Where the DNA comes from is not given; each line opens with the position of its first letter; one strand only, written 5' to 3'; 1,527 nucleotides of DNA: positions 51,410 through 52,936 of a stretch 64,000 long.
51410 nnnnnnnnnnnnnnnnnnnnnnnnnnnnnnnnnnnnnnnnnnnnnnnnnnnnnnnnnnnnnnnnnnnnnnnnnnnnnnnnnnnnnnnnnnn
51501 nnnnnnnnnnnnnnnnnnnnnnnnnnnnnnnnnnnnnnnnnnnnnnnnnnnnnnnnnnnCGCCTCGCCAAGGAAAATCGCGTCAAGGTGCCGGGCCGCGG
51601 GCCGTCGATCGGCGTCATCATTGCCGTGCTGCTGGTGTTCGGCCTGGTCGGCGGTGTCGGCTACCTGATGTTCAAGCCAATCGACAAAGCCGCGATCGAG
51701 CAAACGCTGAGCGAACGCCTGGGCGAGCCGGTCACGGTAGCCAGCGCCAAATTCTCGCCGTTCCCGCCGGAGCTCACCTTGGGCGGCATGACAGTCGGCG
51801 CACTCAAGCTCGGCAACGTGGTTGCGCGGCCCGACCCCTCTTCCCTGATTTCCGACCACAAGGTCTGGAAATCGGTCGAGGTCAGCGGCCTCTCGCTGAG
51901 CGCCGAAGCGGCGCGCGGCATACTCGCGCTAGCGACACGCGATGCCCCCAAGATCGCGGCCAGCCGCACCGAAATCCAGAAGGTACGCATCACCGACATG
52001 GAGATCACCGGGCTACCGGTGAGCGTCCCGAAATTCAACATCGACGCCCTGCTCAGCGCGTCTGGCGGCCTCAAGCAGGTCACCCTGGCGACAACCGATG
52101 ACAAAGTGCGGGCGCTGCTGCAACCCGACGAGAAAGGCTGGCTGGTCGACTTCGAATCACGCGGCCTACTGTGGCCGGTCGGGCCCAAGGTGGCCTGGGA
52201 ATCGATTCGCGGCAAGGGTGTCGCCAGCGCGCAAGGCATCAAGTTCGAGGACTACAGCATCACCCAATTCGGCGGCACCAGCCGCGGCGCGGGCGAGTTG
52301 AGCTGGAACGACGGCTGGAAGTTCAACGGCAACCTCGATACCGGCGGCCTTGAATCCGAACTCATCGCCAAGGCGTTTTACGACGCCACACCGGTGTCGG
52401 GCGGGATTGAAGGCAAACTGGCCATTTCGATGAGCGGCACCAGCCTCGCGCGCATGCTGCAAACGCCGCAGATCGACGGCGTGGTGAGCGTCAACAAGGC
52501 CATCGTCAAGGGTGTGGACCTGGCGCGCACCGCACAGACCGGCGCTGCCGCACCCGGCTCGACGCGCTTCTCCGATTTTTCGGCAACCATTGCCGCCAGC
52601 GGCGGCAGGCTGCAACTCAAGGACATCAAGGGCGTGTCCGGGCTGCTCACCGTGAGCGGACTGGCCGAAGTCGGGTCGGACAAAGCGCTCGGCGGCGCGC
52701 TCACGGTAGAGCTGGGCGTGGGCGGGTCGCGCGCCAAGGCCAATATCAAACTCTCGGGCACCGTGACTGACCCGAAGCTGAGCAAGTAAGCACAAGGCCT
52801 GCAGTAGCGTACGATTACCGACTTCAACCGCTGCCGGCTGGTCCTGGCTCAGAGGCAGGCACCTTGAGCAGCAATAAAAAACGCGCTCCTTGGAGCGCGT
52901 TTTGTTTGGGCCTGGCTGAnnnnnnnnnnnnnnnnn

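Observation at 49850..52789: Bitopic protein joining a long cytoplasmic E/R/K-rich helix to an AsmA-like periplasmic domain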

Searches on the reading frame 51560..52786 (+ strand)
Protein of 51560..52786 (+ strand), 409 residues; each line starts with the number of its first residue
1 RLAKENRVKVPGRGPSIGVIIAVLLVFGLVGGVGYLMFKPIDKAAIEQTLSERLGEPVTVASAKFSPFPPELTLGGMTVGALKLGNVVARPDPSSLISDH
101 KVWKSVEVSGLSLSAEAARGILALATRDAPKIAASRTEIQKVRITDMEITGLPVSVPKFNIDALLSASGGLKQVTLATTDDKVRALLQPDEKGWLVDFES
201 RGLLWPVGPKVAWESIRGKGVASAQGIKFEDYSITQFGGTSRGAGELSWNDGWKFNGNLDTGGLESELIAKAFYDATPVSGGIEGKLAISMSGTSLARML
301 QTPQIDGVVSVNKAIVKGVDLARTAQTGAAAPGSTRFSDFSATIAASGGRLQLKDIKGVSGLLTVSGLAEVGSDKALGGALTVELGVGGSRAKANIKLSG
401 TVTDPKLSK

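Call 5: search_protein_families(library=pfam, proteins=[window:51590-52786:+], max_evalue=0.1)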
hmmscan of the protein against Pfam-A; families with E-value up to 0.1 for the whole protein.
window:51590-52786:+ (399 aa): 2 families
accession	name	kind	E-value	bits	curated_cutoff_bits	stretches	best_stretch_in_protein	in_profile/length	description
PF05359.17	DUF748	-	9.6e-07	27.7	50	1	10-107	18-121/1037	Domain of Unknown Function (DUF748)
PF13116.12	YhdP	-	0.00037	19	46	1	11-142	16-155/1224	YhdP protein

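Call 6: find_homologous_proteins(query=window:51560-52786:+)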
Query window:51560-52786:+ (409 aa): 19 proteins with E <= 0.001 among 8000 candidates.
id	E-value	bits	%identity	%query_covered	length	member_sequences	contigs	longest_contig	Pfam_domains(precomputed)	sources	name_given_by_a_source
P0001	1.8e-194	664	75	100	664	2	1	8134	-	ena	-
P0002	1.5e-166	572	65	100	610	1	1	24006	PF13116.12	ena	-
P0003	1.5e-163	562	61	100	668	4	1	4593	-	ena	-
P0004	5.1e-163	561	63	100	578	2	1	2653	-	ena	-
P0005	9.3e-163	560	62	100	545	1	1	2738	PF13116.12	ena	-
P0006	2.2e-162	559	65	98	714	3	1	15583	PF05359.17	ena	-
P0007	2.5e-162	558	62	100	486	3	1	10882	-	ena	-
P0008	8.1e-162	557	64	100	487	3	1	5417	-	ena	-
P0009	7.5e-160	550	62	100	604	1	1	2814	PF13116.12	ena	-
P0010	4.2e-159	548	62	100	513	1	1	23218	PF13116.12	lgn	-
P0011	1.3e-155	536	61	100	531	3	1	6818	PF13116.12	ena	-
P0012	1.1e-149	517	57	100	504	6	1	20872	-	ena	-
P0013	2.4e-118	414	48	100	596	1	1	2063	-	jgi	-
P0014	1.7e-109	385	46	100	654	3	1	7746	-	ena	-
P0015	9.0e-107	376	47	93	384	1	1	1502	-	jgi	jgi:hypothetical protein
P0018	1.4e-102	362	45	100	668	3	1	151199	-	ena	-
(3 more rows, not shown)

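Call 10: find_encoding_contigs(protein=P0018, flank=8000, max_places=3)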
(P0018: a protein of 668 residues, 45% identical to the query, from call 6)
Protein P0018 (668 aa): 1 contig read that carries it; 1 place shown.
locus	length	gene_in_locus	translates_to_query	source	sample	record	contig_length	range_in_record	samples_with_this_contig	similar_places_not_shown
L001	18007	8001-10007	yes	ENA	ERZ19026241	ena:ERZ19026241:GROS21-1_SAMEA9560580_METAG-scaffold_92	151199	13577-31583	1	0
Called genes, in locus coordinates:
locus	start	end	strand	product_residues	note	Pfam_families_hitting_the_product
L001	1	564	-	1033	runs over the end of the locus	PF00873:ACR_tran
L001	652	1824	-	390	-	PF26077:BSH_Fcp1 (faint), PF25917:BSH_RND (weak), PF25919:BSH_CusB (weak), PF25876:HH_MFP_RND, PF25954:Beta-barrel_RND_2, PF25967:RND-MFP_C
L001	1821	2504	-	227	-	PF00440:TetR_N, PF17929:TetR_C_34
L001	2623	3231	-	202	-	PF00677:Lum_binding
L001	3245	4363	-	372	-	PF00383:dCMP_cyt_deam_1, PF14437:MafB19-deam, PF01872:RibD_C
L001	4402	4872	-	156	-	PF22811:Zn_ribbon_NrdR, PF03477:ATP-cone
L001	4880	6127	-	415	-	PF00464:SHMT, PF00155:Aminotran_1_2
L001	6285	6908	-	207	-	PF00300:His_Phos_1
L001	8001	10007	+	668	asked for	-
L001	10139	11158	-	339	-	PF09084:NMT1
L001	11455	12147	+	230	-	PF00072:Response_reg, PF00486:Trans_reg_C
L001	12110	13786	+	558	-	PF01476:LysM (weak), PF04773:FecR, PF24421:Ig_J (faint)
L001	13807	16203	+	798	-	PF05226:CHASE2, PF08448:PAS_4 (weak), PF12860:PAS_7 (weak), PF00512:HisKA, PF02518:HATPase_c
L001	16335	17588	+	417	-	PF05201:GlutR_N, PF01488:Shikimate_DH, PF00745:GlutR_dimer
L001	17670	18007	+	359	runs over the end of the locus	PF03462:PCRF, PF00472:RF-1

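Call 16: find_related_loci(query=A1, collection=genome_contigs, flank=8000)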
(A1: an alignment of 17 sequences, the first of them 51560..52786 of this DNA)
Query A1 (409 aa) in genome_contigs; peptide patterns used: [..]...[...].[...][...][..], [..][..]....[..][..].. (x = any residue, [..] = any of these).
226 stretches matched a pattern; 11 encode a relative of the query (tblastn E <= 1e-3); 11 distinct loci.
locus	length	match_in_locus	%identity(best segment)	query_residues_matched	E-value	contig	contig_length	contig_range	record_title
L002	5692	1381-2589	64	7-409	3e-173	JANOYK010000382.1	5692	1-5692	MAG: Burkholderiales bacterium isolate VAR_83_metabat_129 VAR_83_k141_5580783, whole genome shotgun sequence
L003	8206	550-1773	57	3-409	5e-141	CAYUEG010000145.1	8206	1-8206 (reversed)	MAG TPA_asm: uncultured Burkholderiales bacterium isolate binchicken_co214_156 genome assembly, contig: NODE_11202_lengt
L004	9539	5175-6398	46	1-409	3e-120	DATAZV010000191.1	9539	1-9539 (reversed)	MAG TPA_asm: Burkholderiales bacterium isolate SMAG_U5714 k141_1428933, whole genome shotgun sequence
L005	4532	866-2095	45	1-409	3e-118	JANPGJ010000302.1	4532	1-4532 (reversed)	MAG: Burkholderiales bacterium isolate VAR_69_metabat_376 VAR_69_k141_2443727, whole genome shotgun sequence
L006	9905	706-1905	46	12-409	3e-115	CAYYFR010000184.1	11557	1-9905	MAG TPA_asm: uncultured Burkholderiales bacterium isolate SRP128246_co1_11 genome assembly, contig: NODE_13603_length_11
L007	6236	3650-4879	45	1-409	1e-114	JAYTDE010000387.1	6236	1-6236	MAG: Burkholderiales bacterium isolate GFS_1658 GFS_1658_386, whole genome shotgun sequence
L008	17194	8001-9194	45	12-407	2e-112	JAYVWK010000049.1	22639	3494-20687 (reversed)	MAG: Burkholderiales bacterium isolate GL82_DN_metabat_42_sub GL82_DN_metabat_42_sub_48, whole genome shotgun sequence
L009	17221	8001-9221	44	1-409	3e-109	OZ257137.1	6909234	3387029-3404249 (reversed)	MAG: Burkholderiales bacterium isolate 128e66b9-d80d-4fbb-ab6b-9336eb2d31d1 genome assembly, chromosome: 1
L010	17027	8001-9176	47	16-409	3e-121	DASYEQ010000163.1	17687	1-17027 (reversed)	MAG TPA_asm: Burkholderiales bacterium isolate SMAG_U4991 k141_425412, whole genome shotgun sequence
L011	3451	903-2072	43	20-409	2e-105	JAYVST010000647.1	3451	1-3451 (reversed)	MAG: Burkholderiales bacterium isolate GL74_DN_concoct_94 GL74_DN_concoct_94_646, whole genome shotgun sequence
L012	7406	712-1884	41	17-409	2e-103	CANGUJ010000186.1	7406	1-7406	MAG: Burkholderiales bacterium isolate RE-15aug16-181 genome assembly, contig: RE-15aug16-C18481, whole genome shotgun s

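Call 23: predict_structure(alignment_id=A1)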
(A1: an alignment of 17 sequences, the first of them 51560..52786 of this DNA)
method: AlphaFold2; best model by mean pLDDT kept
length: 409 residues; sequences in the alignment: 17
mean_pLDDT: 79.1   pTM: 0.70
mean pLDDT of the five models: 79.1, 77.8, 74.7, 65.5, 57.3
residues with pLDDT >= 90: 122; 70-90: 202; 50-70: 56; < 50: 29
segments of 3 or more residues with pLDDT < 50: 1-18, 31-38
pLDDT, mean of each block of 10 residues (from residue 1): 25 40 54 49 77 79 82 85 86 73 82 79 61 60 89 83 79 90 91 90 78 90 90 93 91 87 90 87 92 59 81 89 82 89 88 91 90 88 73 83 80
secondary structure, 60 per line:
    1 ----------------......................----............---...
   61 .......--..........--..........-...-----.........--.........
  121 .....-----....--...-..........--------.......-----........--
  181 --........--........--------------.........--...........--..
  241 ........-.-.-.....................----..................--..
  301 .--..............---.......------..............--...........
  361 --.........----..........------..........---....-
elements in order: H17-38 H43-54 E58-67 E70-79 E82-91 E101-109 E112-114 H115-125 H131-134 E137-139 E141-150 E159-165 E171-178 E183-190 E193-200 E215-223 E226-236 E239-248 E254-265 H266-274 E279-292 H293-296 E304-317 H321-327 E334-347 E350-360 E363-371 E376-385 E392-401 E405-408

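Call 25: fold_search(model_id=the predicted structure, library=pdb)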
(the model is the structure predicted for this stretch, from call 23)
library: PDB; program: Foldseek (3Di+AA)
matches with E <= 10: 414; with E <= 0.001: 0
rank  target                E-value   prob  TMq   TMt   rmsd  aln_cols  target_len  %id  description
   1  6e14_D                1.4e-02  0.25  0.16  0.11  22.1       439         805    9  Handover mechanism of the growing pilus by the bacterial outer membrane usher FimD (released 2018-10-17)
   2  2fkj_A                7.2e-02  0.13  0.16  0.18  18.6       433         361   10  The crystal structure of engineered OspA (released 2006-11-21)
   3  3rfz_B                9.9e-02  0.14  0.16  0.10  23.7       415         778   10  Crystal structure of the FimD usher bound to its cognate FimC:FimH substrate (released 2011-06-01)
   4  1lsh_A                1.0e-01  0.03  0.09  0.06  26.4       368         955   10  LIPID-PROTEIN INTERACTIONS IN LIPOVITELLIN (released 2002-07-31)
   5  8uws_A                1.2e-01  0.14  0.12  0.10  21.6       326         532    8  Cryo-EM structure of an Enterobacter GH43 Beta-Xylosidase: EcXyl43 (released 2024-05-15)
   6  5ldt_A                1.2e-01  0.11  0.13  0.14  24.4       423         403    8  Crystal Structures of MOMP from Campylobacter jejuni (released 2016-10-26)
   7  9jvq_A                1.6e-01  0.23  0.18  0.23  21.6       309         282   13  Yeast Mitochondrial PORIN complex (released 2025-08-13)
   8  9a39_MODEL_1_A        2.1e-01  0.04  0.13  0.08  25.5       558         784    9  Model of E. coli LptD by in-cell photo-crosslinking MS and deep learning (released 2023-02-24)
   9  7btx_L                2.2e-01  0.25  0.17  0.21  19.3       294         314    9  The mitochondrial SAM-Mdm10 supercomplex in GDN micelle from S.cere (released 2021-01-20)
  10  3dwo                  2.3e-01  0.06  0.10  0.09  28.1       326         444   11  Crystal structure of a Pseudomonas aeruginosa FadL homologue (released 2008-12-16)
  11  1qal_B                2.9e-01  0.02  0.10  0.07  27.8       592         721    9  THE ACTIVE SITE BASE CONTROLS COFACTOR REACTIVITY IN ESCHERICHIA COLI AMINE OXIDASE : X-RAY CRYSTALLOGRAPHIC STUDIES W (released 1999-08-24)
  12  1w7c_A                3.3e-01  0.03  0.10  0.07  29.0       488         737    6  PPLO at 1.23 Angstroms (released 2006-08-31)
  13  1by3                  3.9e-01  0.02  0.09  0.06  26.6       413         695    7  FHUA FROM E. COLI (released 1999-01-13)
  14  4btx_A                3.9e-01  0.02  0.10  0.06  26.4       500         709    7  Crystal structure of human vascular adhesion protein-1 in complex with pyridazinone inhibitors (released 2013-12-18)
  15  4gf4                  4.1e-01  0.10  0.16  0.20  22.7       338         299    8  Low pH structure of Pseudomonas putida OprB (released 2012-10-24)
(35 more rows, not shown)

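Call 26: search_solved_structures(query=A1, max_evalue=10)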
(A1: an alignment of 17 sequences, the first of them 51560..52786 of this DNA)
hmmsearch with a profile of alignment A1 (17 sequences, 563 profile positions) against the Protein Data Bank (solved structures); distinct sequences matched with E-value up to 10: 8.
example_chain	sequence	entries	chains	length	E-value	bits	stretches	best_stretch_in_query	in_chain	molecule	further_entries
29vf_O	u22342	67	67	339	0.073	14.9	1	3-60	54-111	TATA-box-binding protein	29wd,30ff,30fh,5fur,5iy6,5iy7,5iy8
5di3_B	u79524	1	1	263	0.29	12.9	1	109-182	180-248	ADP-ribosylation factor-like protein 13B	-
6xp5_D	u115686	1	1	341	0.79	11.5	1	120-170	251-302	Mediator of RNA polymerase II transcription subunit 4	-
7bra_A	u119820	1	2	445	1.2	11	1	263-346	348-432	Bacillus subtilis IRG1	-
7e9d_A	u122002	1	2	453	1.2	10.9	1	263-346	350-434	IRG1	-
5nbn_G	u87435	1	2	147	1.3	10.8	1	117-159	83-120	Putative DNA helicase INO80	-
6otn_A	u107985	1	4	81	4.7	9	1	10-67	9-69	Tropomyosin alpha-3 chain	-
9l5r_P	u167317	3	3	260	7.1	8.4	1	75-162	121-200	Putative pre-mRNA splicing protein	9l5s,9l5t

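Call 30: search_protein_families(library=pfam, alignment_id=A2, max_evalue=1)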
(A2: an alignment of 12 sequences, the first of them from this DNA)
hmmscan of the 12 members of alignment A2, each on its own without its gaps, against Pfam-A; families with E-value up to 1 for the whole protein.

A. member 1, seq(402 aa): 3 families
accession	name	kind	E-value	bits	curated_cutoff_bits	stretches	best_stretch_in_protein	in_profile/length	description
PF05359.17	DUF748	-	9.5e-07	27.7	50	1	13-110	18-121/1037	Domain of Unknown Function (DUF748)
PF13116.12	YhdP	-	0.00035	19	46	1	14-145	16-155/1224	YhdP protein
PF23552.2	ParB_C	-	0.15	12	23.8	1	35-56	4-25/50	ParB dimerisation domain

B. families by the number of members that match (of 12 scanned): 9 families
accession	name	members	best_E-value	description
PF05359.17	DUF748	12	9.5e-07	Domain of Unknown Function (DUF748)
PF13116.12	YhdP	9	2.2e-06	YhdP protein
PF04357.19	TamB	3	0.0052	TamB, inner membrane protein subunit of TAM complex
PF01203.25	T2SSN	2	0.041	Type II secretion system (T2SS), protein N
PF07482.16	DUF1522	1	0.0023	Domain of Unknown Function (DUF1522)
PF13944.12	Calycin_like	1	0.015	Calycin-like beta-barrel domain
PF22793.1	DUF7013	1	0.027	Domain of unknown function (DUF7013)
PF05170.20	AsmA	1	0.068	AsmA family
PF23552.2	ParB_C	1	0.15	ParB dimerisation domain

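Call 46: search_protein_representatives(alignment_id=A2)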
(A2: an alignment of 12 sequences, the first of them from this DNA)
Query: 12 sequences, 403 profile positions. Proteins with E-value up to 0.001 (for the whole library): 1473; up to 1e-10: 1164; up to 1e-30: 457. The best 150 are listed.
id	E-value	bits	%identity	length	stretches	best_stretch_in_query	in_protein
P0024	8.0e-199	676.9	-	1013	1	4-403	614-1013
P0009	7.0e-198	673.8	-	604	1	3-403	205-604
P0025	1.9e-172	590.1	-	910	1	4-402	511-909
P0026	2.0e-167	573.5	-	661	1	6-403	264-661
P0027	2.8e-154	530.2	-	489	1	6-402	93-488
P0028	5.5e-146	502.9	-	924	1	2-402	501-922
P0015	1.1e-141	488.7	-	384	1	23-403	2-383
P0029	1.4e-115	402.8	-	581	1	12-402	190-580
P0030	3.2e-103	362.0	-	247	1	159-403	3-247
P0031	3.5e-80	286.2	-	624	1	22-402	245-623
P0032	1.5e-65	238.0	-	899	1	4-402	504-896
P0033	1.9e-64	234.4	-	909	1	21-402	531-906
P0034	1.7e-61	224.6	-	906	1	10-402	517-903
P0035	2.5e-61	224.1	-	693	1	7-401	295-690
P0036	5.3e-61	223.0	-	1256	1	32-402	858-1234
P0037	1.2e-59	218.6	-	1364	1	7-401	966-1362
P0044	4.6e-58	213.3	-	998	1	18-402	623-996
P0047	1.8e-57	211.4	-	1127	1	14-398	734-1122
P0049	3.2e-57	210.6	-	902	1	15-402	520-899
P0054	1.1e-55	205.5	-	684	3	15-307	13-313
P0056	1.8e-55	204.8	-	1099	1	17-398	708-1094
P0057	2.0e-55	204.7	-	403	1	10-399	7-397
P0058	3.1e-55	204.0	-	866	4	14-312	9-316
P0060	1.9e-54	201.5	-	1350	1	7-397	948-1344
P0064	9.3e-54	199.2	-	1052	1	16-397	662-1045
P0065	9.8e-54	199.1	-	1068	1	10-397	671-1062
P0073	1.5e-51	191.9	-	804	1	6-399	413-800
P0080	1.5e-50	188.6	-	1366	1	9-400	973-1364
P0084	8.5e-50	186.1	-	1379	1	6-401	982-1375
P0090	8.1e-49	182.9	-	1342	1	4-401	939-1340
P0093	1.1e-48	182.4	-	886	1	2-397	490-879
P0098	2.9e-48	181.1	-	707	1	11-401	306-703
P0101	4.0e-48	180.6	-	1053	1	14-403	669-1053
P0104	6.1e-48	180.0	-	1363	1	7-401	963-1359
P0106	1.1e-47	179.2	-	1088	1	17-377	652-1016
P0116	4.2e-47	177.3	-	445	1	15-400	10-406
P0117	4.4e-47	177.2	-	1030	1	20-403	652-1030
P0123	6.3e-47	176.7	-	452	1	12-400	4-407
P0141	1.4e-45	172.2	-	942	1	4-399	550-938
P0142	1.4e-45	172.2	-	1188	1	13-403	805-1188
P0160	4.2e-44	167.4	-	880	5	213-401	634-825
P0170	1.3e-43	165.8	-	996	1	18-402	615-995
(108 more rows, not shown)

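Call 49: list_cluster_members(proteins=[P0065, P0047, P0037, P0080, P0033, P0049, P0057, P0054, P0116, P0098])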
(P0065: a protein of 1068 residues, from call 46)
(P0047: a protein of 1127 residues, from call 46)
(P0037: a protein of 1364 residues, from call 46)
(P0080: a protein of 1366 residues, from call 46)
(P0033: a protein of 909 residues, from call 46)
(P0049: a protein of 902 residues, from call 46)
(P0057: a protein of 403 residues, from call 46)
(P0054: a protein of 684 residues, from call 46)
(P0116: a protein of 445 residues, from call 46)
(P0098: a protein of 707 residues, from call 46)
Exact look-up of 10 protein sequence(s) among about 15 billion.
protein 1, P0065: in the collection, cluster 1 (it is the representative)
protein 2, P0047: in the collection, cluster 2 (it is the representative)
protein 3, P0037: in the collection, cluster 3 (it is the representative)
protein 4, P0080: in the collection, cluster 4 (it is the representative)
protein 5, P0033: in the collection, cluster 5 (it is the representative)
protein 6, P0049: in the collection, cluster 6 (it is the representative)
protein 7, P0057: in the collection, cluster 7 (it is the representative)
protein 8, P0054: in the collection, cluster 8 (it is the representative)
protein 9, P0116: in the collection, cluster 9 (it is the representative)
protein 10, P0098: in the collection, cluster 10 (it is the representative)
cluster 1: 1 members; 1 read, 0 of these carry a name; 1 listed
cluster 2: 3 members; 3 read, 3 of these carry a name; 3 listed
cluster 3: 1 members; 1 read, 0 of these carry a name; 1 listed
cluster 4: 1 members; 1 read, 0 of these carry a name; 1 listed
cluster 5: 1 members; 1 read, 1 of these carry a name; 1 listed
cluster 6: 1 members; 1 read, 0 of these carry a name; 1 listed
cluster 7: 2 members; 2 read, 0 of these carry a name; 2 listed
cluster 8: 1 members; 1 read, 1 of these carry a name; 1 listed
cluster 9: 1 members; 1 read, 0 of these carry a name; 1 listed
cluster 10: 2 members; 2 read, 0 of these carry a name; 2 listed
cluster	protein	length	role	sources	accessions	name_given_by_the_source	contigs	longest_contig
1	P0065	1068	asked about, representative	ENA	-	-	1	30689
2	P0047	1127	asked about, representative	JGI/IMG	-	hypothetical protein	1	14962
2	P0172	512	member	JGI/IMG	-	uncharacterized protein involved in outer membrane biogenesis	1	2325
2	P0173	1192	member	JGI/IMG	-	hypothetical protein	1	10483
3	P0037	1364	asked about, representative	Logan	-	-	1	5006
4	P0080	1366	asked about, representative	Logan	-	-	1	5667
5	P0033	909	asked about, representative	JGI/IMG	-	hypothetical protein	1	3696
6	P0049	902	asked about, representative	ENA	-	-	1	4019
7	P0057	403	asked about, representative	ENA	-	-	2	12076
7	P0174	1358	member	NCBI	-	-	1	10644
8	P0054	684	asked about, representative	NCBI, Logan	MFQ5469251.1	MAG: AsmA family protein [Gammaproteobacteria bacterium]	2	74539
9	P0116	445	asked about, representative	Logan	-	-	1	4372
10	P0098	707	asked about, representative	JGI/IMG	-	-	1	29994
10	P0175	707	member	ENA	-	-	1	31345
